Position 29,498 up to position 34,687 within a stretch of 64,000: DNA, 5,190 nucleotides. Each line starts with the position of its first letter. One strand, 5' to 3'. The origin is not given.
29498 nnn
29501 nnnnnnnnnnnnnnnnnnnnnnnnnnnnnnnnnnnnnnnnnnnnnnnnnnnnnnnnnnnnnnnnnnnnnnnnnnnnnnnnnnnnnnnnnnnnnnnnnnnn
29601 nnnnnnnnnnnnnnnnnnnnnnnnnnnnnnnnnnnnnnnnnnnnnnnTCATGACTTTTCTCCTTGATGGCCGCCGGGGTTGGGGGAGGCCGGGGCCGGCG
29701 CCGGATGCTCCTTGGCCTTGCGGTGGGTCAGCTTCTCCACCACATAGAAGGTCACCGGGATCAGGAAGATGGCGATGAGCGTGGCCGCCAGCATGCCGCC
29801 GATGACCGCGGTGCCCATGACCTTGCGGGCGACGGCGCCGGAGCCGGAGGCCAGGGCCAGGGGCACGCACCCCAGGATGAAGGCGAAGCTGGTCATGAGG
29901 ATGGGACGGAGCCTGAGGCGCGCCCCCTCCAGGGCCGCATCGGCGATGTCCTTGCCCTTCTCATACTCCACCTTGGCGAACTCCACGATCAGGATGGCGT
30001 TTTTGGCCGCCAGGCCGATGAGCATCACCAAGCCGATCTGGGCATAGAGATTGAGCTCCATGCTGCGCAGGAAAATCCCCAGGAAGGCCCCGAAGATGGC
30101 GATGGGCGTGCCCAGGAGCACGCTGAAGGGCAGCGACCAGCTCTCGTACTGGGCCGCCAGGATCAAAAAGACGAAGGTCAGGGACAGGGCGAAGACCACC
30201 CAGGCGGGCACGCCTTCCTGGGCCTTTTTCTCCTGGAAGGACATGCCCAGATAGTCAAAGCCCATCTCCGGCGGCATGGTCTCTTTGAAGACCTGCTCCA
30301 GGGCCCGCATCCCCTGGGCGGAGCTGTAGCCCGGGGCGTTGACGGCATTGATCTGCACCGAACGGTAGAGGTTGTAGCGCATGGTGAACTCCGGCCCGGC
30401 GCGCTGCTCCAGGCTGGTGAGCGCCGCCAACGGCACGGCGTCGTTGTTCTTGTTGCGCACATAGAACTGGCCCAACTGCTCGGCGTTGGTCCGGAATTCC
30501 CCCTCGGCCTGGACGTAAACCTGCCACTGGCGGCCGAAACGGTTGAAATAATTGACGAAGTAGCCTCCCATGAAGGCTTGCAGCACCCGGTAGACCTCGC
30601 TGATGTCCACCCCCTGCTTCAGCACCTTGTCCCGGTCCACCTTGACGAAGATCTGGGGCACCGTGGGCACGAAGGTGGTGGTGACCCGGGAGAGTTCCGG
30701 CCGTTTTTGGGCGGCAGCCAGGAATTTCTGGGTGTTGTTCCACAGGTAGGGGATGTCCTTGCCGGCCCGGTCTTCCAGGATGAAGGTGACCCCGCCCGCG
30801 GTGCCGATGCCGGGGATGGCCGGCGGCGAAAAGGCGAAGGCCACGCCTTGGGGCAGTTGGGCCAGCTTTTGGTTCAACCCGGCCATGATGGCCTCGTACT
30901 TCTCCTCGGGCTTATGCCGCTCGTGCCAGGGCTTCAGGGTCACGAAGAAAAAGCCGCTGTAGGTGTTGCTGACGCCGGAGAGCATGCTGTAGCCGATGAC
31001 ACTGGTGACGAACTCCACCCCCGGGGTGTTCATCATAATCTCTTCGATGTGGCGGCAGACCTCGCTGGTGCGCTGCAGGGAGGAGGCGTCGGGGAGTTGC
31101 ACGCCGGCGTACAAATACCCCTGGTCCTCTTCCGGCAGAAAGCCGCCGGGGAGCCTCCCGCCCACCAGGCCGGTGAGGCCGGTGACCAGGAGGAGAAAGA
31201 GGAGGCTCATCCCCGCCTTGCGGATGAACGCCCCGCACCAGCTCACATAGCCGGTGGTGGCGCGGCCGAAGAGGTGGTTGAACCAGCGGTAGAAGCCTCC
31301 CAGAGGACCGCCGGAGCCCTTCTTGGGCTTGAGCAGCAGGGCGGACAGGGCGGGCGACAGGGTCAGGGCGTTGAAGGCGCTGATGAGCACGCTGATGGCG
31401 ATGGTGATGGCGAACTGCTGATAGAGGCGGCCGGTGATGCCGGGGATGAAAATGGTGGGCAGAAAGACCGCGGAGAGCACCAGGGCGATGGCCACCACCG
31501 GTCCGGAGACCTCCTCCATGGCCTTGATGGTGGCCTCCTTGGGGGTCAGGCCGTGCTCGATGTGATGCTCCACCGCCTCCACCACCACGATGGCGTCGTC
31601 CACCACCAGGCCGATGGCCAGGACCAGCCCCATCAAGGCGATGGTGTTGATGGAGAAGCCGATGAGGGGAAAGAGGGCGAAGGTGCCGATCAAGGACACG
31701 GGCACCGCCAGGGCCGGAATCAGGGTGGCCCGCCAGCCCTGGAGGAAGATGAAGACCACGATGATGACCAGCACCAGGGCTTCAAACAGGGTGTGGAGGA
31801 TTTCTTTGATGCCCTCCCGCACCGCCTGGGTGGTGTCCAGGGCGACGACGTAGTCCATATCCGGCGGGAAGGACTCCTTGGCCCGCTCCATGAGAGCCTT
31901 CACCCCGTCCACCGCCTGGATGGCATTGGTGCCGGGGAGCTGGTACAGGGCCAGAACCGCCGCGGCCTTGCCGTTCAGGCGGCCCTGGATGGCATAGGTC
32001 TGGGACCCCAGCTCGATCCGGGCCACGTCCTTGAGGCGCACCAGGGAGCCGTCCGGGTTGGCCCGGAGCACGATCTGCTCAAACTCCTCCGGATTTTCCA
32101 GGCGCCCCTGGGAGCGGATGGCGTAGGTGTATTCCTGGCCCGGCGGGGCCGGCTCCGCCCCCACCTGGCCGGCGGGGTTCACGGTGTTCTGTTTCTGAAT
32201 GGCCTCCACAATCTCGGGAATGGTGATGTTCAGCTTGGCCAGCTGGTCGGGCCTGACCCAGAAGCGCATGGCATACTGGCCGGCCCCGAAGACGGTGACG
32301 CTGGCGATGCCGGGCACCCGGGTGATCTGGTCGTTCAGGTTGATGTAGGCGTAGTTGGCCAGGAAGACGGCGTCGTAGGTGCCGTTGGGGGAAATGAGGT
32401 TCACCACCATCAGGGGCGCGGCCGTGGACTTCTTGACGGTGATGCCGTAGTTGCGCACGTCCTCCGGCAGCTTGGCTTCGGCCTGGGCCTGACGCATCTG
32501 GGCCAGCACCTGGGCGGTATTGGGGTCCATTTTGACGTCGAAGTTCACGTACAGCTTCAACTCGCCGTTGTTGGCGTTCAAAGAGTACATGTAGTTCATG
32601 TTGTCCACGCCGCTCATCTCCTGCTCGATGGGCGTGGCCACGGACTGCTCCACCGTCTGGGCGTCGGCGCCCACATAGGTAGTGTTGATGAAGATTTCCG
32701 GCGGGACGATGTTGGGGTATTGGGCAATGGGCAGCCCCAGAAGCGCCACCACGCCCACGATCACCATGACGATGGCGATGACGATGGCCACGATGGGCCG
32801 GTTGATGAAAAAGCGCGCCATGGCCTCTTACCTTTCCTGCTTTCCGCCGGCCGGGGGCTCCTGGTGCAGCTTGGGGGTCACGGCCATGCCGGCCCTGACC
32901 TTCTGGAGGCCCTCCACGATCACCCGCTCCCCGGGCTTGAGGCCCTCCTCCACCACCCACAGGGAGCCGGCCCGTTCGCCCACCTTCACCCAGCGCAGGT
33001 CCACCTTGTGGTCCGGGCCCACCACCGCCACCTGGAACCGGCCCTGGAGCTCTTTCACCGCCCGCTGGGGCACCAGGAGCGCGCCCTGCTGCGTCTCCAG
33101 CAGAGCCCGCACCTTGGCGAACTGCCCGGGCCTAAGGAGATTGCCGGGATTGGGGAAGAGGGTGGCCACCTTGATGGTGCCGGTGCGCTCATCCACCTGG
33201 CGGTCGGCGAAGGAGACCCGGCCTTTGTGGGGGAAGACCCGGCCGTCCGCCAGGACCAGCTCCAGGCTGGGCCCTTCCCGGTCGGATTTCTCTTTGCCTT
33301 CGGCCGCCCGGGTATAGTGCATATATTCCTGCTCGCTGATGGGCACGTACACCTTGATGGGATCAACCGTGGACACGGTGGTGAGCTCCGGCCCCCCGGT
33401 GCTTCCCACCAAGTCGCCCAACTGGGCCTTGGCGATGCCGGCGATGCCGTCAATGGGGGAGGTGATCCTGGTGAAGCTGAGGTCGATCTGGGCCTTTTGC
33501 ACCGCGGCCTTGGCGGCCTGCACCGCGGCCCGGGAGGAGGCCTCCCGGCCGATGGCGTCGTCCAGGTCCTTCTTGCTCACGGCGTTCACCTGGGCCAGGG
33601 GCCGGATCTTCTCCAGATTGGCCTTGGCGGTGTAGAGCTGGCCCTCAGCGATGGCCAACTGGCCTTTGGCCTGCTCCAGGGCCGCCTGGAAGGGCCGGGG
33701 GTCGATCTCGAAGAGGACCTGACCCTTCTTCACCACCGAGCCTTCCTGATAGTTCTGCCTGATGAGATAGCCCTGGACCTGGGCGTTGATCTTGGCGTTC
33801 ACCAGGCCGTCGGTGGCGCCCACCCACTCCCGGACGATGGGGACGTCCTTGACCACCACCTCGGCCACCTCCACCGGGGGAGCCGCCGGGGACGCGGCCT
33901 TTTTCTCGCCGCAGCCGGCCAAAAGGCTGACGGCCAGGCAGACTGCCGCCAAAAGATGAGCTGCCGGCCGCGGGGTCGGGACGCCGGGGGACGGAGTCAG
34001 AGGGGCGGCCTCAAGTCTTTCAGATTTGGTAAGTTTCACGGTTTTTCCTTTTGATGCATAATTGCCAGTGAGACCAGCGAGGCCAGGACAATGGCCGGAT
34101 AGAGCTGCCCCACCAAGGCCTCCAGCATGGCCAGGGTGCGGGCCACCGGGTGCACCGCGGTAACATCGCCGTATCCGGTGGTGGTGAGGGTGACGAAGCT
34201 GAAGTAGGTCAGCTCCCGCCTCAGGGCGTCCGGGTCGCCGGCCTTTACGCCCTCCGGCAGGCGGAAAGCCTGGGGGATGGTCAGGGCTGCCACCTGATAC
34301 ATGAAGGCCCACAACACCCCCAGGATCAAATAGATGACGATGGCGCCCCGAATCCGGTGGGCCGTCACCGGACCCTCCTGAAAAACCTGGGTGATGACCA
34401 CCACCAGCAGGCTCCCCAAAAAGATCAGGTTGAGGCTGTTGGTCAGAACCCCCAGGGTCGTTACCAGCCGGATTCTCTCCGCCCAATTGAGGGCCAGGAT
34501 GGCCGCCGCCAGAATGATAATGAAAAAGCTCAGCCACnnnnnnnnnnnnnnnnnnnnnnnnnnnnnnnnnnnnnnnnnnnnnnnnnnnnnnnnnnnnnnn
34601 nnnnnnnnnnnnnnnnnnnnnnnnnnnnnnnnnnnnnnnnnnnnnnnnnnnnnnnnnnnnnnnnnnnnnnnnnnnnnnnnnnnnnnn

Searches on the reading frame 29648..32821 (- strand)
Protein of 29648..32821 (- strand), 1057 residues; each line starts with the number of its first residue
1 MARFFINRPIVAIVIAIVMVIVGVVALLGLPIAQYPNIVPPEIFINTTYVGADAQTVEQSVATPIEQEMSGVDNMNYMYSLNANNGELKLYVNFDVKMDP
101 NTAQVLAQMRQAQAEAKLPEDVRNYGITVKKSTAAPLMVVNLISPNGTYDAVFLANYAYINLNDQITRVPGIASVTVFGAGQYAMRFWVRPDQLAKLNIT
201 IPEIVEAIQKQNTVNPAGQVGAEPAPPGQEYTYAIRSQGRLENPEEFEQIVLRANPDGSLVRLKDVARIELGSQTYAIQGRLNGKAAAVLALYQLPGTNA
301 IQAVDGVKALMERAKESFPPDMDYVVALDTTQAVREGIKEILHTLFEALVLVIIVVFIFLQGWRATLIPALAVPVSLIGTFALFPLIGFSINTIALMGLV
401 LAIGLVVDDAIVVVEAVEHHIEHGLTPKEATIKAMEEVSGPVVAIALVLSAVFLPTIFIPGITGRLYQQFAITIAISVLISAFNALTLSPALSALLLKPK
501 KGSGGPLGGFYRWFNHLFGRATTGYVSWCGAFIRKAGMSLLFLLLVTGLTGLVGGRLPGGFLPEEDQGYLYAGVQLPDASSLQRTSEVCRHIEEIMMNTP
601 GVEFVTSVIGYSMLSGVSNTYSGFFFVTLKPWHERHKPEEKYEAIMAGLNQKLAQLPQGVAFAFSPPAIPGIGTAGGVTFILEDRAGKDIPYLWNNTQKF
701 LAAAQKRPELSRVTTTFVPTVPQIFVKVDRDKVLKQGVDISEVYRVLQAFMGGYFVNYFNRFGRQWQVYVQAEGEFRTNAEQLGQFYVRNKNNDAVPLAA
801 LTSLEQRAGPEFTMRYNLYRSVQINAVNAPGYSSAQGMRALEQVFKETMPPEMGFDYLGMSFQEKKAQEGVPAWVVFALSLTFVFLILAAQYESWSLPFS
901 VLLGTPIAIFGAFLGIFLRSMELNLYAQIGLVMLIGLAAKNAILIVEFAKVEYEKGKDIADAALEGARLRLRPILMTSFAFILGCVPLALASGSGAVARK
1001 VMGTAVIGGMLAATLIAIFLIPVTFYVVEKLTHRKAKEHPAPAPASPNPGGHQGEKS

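Call 28: search_protein_families(library=pfam, proteins=[window:29648-32821:-], max_evalue=0.00001)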
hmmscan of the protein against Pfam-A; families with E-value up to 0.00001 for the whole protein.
window:29648-32821:- (1057 aa): 2 families
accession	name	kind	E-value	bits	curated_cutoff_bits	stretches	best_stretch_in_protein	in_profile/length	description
PF00873.25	ACR_tran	-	0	1087.8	28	1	1-1028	1-1020/1021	AcrB/AcrD/AcrF family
PF03176.21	MMPL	-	5.7e-11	42.4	20.5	1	284-496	85-302/333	MMPL family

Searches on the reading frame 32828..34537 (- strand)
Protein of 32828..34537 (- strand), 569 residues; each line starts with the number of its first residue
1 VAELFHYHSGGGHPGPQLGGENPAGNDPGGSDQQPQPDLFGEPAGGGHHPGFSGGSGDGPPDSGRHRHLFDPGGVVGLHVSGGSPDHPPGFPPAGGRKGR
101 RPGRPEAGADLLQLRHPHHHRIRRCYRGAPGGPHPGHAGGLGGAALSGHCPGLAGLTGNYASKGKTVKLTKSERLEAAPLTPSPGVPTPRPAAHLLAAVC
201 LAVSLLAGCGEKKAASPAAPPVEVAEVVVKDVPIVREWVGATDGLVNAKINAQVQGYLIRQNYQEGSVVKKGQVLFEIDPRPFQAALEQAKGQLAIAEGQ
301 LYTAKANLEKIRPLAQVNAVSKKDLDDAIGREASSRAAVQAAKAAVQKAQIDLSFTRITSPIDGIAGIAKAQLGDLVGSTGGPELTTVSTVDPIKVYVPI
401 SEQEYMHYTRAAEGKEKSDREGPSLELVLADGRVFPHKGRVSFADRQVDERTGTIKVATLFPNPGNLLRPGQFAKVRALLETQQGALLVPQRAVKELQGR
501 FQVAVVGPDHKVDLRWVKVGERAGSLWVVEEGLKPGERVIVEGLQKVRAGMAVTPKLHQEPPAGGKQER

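Call 28: search_protein_families(library=pfam, proteins=[window:32828-34537:-], max_evalue=0.00001)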
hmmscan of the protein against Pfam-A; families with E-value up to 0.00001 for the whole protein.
window:32828-34537:- (569 aa): 3 families
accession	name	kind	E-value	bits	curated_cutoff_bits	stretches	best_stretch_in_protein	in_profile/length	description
PF16576.10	HlyD_D23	-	2.8e-10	40.3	30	0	354-474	107-214/214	Barrel-sandwich domain of CusB or HlyD membrane-fusion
PF13437.12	HlyD_3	-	9.6e-07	29.9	22.2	0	249-322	1-78/106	HlyD family secretion protein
PF13533.13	Biotin_lipoyl_2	-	6.6e-06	26.3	29.8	0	249-279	2-32/32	Biotin-lipoyl like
